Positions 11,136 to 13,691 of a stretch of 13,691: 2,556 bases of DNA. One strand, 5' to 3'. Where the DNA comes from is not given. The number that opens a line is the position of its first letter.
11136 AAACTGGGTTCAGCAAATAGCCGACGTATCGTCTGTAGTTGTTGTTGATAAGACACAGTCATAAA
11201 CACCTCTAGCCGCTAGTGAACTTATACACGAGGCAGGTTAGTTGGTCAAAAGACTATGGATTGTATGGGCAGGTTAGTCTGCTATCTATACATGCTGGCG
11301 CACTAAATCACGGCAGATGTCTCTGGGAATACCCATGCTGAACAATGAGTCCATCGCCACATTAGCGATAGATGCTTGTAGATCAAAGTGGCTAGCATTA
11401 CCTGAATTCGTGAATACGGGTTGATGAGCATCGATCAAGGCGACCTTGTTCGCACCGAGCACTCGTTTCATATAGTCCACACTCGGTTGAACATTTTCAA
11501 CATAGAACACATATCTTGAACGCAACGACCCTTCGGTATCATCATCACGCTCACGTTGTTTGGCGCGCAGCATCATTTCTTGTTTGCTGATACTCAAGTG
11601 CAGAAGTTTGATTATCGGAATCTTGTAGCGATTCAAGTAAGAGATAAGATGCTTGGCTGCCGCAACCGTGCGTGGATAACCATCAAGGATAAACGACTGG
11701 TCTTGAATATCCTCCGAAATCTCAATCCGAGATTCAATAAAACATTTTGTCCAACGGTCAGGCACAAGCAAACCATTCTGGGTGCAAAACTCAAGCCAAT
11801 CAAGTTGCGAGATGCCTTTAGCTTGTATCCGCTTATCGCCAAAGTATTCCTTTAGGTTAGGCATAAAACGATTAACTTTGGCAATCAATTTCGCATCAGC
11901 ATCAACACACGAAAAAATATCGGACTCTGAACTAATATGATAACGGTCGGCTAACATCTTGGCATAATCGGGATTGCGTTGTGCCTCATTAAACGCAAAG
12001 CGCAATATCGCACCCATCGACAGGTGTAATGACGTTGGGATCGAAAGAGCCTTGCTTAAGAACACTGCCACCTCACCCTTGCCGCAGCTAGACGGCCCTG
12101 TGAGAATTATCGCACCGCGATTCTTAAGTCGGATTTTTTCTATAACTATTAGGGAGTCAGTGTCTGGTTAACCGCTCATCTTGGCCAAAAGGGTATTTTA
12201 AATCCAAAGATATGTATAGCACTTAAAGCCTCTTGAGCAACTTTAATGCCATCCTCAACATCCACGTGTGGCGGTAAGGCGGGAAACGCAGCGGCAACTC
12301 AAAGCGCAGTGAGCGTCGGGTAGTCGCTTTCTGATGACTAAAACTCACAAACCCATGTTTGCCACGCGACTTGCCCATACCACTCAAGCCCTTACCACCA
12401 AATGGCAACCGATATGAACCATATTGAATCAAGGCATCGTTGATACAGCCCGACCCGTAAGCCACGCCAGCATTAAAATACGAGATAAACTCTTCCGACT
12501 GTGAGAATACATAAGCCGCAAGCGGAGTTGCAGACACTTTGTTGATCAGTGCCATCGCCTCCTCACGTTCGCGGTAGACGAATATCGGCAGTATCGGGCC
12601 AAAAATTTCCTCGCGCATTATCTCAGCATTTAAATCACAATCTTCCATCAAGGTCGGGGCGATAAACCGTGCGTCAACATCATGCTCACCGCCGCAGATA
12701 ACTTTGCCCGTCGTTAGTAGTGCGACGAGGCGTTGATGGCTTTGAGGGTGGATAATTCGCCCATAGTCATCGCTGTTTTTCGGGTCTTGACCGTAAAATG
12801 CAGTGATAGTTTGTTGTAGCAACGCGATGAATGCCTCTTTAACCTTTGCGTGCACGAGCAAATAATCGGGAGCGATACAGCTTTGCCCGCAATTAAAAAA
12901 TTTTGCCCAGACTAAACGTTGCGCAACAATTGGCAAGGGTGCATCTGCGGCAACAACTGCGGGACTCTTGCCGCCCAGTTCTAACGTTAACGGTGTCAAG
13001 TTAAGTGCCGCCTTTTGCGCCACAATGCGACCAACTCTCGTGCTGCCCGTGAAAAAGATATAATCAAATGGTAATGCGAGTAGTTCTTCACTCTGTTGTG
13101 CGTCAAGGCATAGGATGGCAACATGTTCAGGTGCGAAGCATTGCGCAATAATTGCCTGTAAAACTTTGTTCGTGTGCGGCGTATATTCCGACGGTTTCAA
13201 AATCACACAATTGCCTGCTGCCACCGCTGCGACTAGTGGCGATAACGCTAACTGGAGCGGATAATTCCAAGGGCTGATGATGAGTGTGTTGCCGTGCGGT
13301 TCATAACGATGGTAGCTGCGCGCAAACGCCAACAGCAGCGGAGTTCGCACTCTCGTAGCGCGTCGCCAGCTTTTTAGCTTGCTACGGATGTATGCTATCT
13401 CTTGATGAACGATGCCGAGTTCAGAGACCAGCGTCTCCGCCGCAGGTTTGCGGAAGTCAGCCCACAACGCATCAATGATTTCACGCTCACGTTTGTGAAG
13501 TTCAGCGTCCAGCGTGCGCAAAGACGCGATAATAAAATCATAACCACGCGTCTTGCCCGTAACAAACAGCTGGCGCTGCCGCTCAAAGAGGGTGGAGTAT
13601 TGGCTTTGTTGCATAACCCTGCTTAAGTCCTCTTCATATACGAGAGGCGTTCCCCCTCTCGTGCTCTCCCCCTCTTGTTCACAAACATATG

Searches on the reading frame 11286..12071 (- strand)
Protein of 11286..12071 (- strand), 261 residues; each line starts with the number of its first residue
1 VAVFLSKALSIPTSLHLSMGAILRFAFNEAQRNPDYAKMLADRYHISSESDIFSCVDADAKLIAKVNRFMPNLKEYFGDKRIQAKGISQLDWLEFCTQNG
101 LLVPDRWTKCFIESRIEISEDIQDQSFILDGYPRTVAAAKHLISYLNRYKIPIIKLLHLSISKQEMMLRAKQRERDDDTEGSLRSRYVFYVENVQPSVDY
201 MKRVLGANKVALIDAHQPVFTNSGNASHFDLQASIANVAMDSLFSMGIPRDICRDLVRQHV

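Call 8: search_protein_families(library=ncbifam, proteins=[window:11286-12071:-], max_evalue=0.001)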
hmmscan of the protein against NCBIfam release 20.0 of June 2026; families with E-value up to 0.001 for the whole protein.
window:11286-12071:- (261 aa): 21 families
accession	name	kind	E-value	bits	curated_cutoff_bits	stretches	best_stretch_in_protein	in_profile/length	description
NF001381.0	PRK00279.1-3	equivalog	1.9e-17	63.7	187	1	98-204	54-162/188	adenylate kinase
TIGR01351.1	adk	subfamily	1.9e-16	60.3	168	1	98-173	53-127/212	adenylate kinase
NF002700.0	PRK02496.1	equivalog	3.5e-15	56.1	262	1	98-217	55-169/184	adenylate kinase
NF001380.0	PRK00279.1-2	equivalog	7.7e-15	54.8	251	1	98-173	54-127/216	adenylate kinase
NF011100.0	PRK14527.1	equivalog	2.1e-13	50.3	154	1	98-210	60-173/191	adenylate kinase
NF011104.0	PRK14531.1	equivalog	4e-13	49.4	160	1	98-202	56-157/183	adenylate kinase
TIGR01359.1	UMP_CMP_kin_fam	subfamily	3.6e-12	46.6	207.6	1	85-219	41-173/185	UMP-CMP kinase family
NF001386.0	PRK00279.2-4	equivalog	3.8e-12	46.3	256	2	98-148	57-105/220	adenylate kinase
NF011105.0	PRK14532.1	equivalog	6.2e-10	38.9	162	1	98-202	54-160/189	adenylate kinase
NF011101.0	PRK14528.1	equivalog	6.9e-10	38.9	195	1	99-202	56-161/187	adenylate kinase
NF001385.0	PRK00279.2-3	equivalog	2.9e-09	36.8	315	1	98-173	58-130/213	adenylate kinase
NF001382.0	PRK00279.1-4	equivalog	3.7e-08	33.2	334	1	99-173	55-128/212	adenylate kinase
NF011099.0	PRK14526.1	equivalog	3.8e-08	33.3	223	1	98-151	54-105/211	adenylate kinase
NF001379.0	PRK00279.1-1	equivalog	4.9e-08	32.6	268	1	98-171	54-121/216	adenylate kinase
NF010381.0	PRK13808.1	equivalog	1.3e-07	31.3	426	1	99-201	55-165/335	adenylate kinase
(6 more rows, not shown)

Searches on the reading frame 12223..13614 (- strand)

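Call 8: search_protein_families(library=ncbifam, proteins=[window:12223-13614:-], max_evalue=0.001)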
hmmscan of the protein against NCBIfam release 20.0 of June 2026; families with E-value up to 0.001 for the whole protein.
window:12223-13614:- (463 aa): 42 families (the best 25 are shown)
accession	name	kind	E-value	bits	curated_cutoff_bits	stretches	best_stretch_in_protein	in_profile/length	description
NF045701.1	BenzalDHMdlD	equivalog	4.5e-114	381.4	550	1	3-430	6-431/436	NAD(P)-dependent benzaldehyde dehydrogenase MdlD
NF006916.0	PRK09407.1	equivalog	3.6e-67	227.1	521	1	31-462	83-522/526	succinic semialdehyde dehydrogenase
NF010000.0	PRK13473.1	subfamily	1e-55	189.2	615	1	98-426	130-465/475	aminobutyraldehyde dehydrogenase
TIGR01780.1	SSADH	subfamily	1.9e-53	182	646.35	1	105-425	116-444/448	succinate-semialdehyde dehydrogenase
TIGR01804.1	BADH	equivalog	7.6e-51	173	668.6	1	98-428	125-466/467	betaine-aldehyde dehydrogenase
NF009725.0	PRK13252.1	equivalog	1.7e-48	165.3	593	1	98-430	134-476/488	betaine-aldehyde dehydrogenase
TIGR04284.1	aldehy_Rv0768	hypoth_equivalog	8.9e-47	160.1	775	1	19-431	53-476/480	aldehyde dehydrogenase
TIGR02299.1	HpaE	equivalog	2e-46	158.6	638.35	1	101-430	130-473/488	5-carboxymethyl-2-hydroxymuconate semialdehyde dehydrogenase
NF040648.1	lactal_redase_Meth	equivalog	2.8e-46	158.5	650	1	37-421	66-450/463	lactaldehyde dehydrogenase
TIGR03216.1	OH_muco_semi_DH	equivalog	2.2e-44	151.9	693.25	1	97-426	130-472/481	2-hydroxymuconic semialdehyde dehydrogenase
NF045736.1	PaDhStyDRhodo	equivalog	2.8e-44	151.4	800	1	98-432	135-476/479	phenylacetaldehyde dehydrogenase StyD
NF002852.0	PRK03137.1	subfamily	7.7e-44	150.3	648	1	39-432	108-511/514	L-glutamate gamma-semialdehyde dehydrogenase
NF006915.0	PRK09406.1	equivalog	4.1e-42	144.6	730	1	98-429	115-452/457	NADP-dependent succinic semialdehyde dehydrogenase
NF047626.1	SulfactDhSafD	equivalog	1.6e-41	142.8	700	1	103-429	122-450/454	sulfoacetaldehyde dehydrogenase SafD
NF007497.0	PRK10090.1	equivalog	6.3e-41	140.6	500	1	108-425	144-469/480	aldehyde dehydrogenase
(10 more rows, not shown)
